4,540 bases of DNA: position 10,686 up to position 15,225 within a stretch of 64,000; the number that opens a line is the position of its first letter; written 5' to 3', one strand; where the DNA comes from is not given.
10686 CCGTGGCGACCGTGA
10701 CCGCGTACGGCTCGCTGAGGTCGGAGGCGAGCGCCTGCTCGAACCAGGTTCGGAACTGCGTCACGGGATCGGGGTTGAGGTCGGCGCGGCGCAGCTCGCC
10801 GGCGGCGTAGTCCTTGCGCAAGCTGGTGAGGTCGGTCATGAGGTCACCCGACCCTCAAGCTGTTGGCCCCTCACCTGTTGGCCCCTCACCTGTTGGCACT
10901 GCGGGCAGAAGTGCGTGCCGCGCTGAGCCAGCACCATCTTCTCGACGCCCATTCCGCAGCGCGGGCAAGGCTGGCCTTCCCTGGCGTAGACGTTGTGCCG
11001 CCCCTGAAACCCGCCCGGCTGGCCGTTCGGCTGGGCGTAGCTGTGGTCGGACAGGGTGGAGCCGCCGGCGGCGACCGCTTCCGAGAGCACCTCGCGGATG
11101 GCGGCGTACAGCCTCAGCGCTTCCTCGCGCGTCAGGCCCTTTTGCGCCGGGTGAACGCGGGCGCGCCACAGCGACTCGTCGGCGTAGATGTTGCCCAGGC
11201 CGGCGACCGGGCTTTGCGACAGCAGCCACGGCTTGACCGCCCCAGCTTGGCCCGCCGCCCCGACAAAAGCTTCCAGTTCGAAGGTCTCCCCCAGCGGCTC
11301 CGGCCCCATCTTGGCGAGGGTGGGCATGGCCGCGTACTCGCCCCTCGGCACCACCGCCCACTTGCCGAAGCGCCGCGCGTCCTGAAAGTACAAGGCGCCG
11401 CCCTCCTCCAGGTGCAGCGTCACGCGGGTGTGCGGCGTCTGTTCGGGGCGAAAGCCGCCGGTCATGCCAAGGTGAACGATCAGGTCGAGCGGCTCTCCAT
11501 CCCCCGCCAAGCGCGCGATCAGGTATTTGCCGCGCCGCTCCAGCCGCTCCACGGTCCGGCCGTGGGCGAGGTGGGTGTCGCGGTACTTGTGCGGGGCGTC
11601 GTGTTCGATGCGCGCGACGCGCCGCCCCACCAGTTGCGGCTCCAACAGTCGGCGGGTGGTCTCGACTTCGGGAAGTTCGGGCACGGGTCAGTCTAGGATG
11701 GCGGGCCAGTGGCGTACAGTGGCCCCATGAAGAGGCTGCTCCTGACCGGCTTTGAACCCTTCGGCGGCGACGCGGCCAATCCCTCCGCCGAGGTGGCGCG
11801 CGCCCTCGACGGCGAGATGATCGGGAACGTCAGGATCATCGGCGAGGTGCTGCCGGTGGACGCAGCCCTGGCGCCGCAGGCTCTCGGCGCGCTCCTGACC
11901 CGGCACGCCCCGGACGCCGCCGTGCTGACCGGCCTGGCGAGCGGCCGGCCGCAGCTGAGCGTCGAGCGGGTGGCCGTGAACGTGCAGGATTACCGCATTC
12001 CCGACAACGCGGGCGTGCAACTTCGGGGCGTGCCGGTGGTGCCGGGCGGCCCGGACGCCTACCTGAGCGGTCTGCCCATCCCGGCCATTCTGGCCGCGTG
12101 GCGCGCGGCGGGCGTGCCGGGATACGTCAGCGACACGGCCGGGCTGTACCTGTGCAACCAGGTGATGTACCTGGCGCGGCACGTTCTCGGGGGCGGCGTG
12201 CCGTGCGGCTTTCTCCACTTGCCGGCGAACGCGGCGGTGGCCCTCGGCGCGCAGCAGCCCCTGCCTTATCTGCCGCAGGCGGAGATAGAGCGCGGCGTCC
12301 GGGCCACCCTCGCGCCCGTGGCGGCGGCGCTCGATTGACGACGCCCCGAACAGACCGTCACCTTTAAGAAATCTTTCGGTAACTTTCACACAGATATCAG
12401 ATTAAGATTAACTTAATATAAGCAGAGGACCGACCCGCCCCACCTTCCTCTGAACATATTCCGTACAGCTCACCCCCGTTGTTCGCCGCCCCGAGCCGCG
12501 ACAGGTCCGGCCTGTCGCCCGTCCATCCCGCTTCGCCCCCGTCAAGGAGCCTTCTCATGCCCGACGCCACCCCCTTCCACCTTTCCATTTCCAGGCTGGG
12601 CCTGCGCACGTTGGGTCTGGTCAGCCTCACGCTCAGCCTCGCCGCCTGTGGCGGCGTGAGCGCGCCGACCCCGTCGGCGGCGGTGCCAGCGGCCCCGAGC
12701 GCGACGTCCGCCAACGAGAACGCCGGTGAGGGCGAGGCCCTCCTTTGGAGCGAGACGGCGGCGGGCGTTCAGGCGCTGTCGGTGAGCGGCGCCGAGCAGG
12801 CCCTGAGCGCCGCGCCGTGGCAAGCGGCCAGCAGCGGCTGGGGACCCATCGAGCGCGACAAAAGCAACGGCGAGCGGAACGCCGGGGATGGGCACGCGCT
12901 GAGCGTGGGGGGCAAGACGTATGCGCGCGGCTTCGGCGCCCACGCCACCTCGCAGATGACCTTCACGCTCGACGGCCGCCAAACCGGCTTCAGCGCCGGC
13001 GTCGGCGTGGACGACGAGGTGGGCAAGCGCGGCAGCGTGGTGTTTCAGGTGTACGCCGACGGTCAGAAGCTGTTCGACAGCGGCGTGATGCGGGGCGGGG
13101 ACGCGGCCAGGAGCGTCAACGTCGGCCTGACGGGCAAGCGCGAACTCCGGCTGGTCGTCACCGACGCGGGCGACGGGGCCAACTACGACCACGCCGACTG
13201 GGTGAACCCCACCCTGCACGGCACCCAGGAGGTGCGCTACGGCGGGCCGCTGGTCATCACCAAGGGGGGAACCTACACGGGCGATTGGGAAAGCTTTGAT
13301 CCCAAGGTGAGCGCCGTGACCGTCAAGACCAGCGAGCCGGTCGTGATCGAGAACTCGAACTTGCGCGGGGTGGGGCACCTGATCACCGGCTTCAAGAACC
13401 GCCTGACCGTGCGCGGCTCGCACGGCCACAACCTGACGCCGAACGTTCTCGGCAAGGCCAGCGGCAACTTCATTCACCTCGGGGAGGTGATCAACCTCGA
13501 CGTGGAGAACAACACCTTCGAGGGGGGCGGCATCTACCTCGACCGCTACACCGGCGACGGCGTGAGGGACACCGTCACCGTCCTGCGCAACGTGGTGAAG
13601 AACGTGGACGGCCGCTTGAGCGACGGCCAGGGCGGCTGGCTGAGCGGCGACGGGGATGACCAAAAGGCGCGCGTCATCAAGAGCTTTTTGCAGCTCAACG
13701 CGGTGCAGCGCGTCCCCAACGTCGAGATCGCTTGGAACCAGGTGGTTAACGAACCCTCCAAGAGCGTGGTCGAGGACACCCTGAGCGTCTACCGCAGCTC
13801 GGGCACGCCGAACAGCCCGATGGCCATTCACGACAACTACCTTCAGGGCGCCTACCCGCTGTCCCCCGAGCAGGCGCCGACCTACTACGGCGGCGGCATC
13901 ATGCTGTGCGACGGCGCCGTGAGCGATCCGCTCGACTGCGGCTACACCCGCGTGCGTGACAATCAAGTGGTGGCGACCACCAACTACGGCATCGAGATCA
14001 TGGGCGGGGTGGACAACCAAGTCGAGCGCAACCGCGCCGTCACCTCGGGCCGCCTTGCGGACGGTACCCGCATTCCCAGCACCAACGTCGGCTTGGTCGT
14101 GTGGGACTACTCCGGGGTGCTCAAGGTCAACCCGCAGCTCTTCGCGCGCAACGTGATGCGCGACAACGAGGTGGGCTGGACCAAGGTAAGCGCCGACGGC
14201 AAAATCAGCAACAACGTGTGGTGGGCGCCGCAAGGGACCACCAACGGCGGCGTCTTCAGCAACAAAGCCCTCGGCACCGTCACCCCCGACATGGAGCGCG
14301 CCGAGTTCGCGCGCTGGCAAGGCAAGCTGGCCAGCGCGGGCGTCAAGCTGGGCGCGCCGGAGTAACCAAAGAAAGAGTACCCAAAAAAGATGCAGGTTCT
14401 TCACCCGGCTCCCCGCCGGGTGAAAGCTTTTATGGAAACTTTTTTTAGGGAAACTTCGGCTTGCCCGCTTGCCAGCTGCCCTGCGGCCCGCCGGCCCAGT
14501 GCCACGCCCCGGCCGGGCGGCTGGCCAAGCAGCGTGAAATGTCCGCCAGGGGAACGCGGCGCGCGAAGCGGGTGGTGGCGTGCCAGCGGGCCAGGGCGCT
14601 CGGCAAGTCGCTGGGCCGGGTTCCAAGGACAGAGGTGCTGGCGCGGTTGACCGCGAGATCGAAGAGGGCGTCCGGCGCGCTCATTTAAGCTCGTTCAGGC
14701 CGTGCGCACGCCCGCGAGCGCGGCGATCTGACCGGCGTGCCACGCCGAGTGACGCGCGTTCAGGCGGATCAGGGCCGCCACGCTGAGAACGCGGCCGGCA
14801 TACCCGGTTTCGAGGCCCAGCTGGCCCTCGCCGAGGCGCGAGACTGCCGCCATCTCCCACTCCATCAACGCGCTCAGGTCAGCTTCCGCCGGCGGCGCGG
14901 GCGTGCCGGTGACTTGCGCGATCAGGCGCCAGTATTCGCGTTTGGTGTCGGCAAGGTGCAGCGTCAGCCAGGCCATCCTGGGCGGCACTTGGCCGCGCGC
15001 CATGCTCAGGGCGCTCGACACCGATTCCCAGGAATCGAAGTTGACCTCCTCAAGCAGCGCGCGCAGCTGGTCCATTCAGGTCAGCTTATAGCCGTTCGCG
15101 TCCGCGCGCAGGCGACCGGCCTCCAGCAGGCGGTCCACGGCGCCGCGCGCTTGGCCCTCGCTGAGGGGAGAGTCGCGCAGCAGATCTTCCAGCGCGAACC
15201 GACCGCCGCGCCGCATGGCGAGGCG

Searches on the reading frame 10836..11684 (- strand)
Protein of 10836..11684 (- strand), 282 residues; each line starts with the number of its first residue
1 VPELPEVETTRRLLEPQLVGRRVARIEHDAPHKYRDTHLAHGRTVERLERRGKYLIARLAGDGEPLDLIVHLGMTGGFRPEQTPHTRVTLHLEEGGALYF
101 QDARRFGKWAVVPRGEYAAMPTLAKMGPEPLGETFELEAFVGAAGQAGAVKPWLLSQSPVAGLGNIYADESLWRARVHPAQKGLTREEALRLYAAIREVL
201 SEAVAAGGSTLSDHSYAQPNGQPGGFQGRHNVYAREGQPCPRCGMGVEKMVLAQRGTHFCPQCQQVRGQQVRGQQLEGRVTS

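Call 59: search_protein_families(library=ncbifam, proteins=[window:10836-11684:-], max_evalue=0.001)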
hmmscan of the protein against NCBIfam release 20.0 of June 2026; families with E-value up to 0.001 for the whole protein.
window:10836-11684:- (282 aa): 7 families
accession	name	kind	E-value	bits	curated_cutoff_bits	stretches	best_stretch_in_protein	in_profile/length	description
NF011386.0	PRK14811.1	equivalog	1.1e-128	428.1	414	1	1-269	1-267/269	DNA-formamidopyrimidine glycosylase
NF002211.1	PRK01103.1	equivalog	4e-81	272.5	212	1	1-265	1-274/274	bifunctional DNA-formamidopyrimidine glycosylase/DNA-(apurinic or apyrimidinic site) lyase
TIGR00577.1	fpg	equivalog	1.7e-79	267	203.3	1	1-264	1-276/276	DNA-formamidopyrimidine glycosylase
NF011385.0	PRK14810.1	equivalog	5.5e-61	206.4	423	1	1-265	1-272/272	DNA-formamidopyrimidine glycosylase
NF010551.0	PRK13945.1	equivalog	1.7e-57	194.9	348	1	1-265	1-282/282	DNA-formamidopyrimidine glycosylase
NF007763.0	PRK10445.1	equivalog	1.7e-19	70.2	252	1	1-265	1-263/263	endonuclease VIII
NF040775.1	endonuc_Nei2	equivalog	4.5e-18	65.6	400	1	1-265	1-252/252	endonuclease VIII Nei2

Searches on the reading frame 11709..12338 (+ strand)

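Call 59: search_protein_families(library=ncbifam, proteins=[window:11709-12338:+], max_evalue=0.001)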
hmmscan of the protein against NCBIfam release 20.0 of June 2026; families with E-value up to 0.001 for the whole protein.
window:11709-12338:+ (209 aa): 6 families
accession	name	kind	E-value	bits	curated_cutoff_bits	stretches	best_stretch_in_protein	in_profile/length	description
NF009675.0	PRK13196.1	equivalog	2.7e-70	236.6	308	1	7-206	1-209/219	pyroglutamyl-peptidase I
NF009676.0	PRK13197.1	subfamily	3.8e-52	177.4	199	1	7-202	1-198/215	pyroglutamyl-peptidase I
TIGR00504.1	pyro_pdase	equivalog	8e-52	176.3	201.75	1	10-200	2-194/213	pyroglutamyl-peptidase I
NF009673.0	PRK13194.1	equivalog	3.1e-48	164.3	274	1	9-173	2-169/208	pyroglutamyl-peptidase I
NF009672.0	PRK13193.1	equivalog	2.6e-29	102.4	271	1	10-201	3-195/209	pyroglutamyl-peptidase I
NF009674.0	PRK13195.1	equivalog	3.2e-26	92.7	382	1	7-179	1-179/222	pyrrolidone-carboxylate peptidase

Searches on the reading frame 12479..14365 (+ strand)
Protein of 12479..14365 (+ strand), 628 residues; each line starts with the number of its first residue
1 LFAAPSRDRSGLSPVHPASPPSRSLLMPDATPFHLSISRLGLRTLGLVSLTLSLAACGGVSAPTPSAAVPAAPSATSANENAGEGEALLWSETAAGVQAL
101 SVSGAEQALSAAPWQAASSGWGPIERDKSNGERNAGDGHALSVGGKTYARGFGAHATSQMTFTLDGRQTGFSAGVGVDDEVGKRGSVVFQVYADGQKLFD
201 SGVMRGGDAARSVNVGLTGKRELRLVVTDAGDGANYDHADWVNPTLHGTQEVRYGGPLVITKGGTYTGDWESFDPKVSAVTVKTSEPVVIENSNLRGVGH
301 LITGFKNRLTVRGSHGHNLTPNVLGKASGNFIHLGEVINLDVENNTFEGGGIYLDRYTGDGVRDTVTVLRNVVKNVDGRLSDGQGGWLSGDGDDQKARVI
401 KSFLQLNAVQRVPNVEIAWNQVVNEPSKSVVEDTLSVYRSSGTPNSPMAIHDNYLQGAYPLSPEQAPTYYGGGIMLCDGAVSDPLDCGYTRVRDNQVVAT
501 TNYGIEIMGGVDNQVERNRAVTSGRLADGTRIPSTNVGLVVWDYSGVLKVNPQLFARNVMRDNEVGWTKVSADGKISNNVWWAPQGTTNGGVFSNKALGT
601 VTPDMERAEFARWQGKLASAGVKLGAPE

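Call 5: search_protein_families(library=pfam, proteins=[window:12479-14365:+], max_evalue=0.01)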
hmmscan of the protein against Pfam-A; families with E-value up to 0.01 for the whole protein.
window:12479-14365:+ (628 aa): 2 families
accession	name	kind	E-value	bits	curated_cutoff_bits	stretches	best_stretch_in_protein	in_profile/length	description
PF08305.17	NPCBM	-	4.2e-51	173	23.9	1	107-246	3-136/137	NPCBM/NEW2 domain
PF13229.12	Beta_helix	-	2.1e-05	24.6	25.9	0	279-377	25-114/158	Right handed beta helix region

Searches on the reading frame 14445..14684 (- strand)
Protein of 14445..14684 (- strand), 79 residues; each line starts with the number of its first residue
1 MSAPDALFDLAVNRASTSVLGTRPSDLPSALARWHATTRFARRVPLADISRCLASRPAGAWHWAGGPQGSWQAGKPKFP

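Call 41: search_protein_families(library=pfam, proteins=[window:14445-14684:-], max_evalue=10)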
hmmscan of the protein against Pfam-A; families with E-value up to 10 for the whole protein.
window:14445-14684:- (79 aa): 0 families

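Call 59: search_protein_families(library=ncbifam, proteins=[window:14445-14684:-], max_evalue=0.001)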
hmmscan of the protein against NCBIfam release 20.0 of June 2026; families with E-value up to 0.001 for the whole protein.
window:14445-14684:- (79 aa): 0 families
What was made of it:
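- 14445..14684 (-): Conserved 79-aa ORF, the last gene of the native membrane-gene / DinB-like / 79-aa unit (left flank, not part of the insert). No Pfam or NCBIfam hit (calls 41, 59).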

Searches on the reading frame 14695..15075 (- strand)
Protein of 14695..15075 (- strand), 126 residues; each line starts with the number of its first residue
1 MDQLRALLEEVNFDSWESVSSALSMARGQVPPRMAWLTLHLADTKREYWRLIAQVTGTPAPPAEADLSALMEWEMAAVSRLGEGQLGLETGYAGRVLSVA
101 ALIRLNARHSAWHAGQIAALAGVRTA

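Call 5: search_protein_families(library=pfam, proteins=[window:14695-15075:-], max_evalue=0.01)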
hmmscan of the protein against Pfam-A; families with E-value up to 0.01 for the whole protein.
window:14695-15075:- (126 aa): 1 family
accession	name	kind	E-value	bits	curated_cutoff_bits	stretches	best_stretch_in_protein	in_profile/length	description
PF12867.12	DinB_2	-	0.0032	18.3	24.8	0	34-117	32-128/128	DinB superfamily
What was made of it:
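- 14695..15075 (-): DinB-like gene (126 aa), native left flank. Pfam DinB_2 only below threshold (call 5).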

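Call 59: search_protein_families(library=ncbifam, proteins=[window:14695-15075:-], max_evalue=0.001)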
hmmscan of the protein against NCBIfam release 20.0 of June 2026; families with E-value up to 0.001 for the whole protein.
window:14695-15075:- (126 aa): 0 families
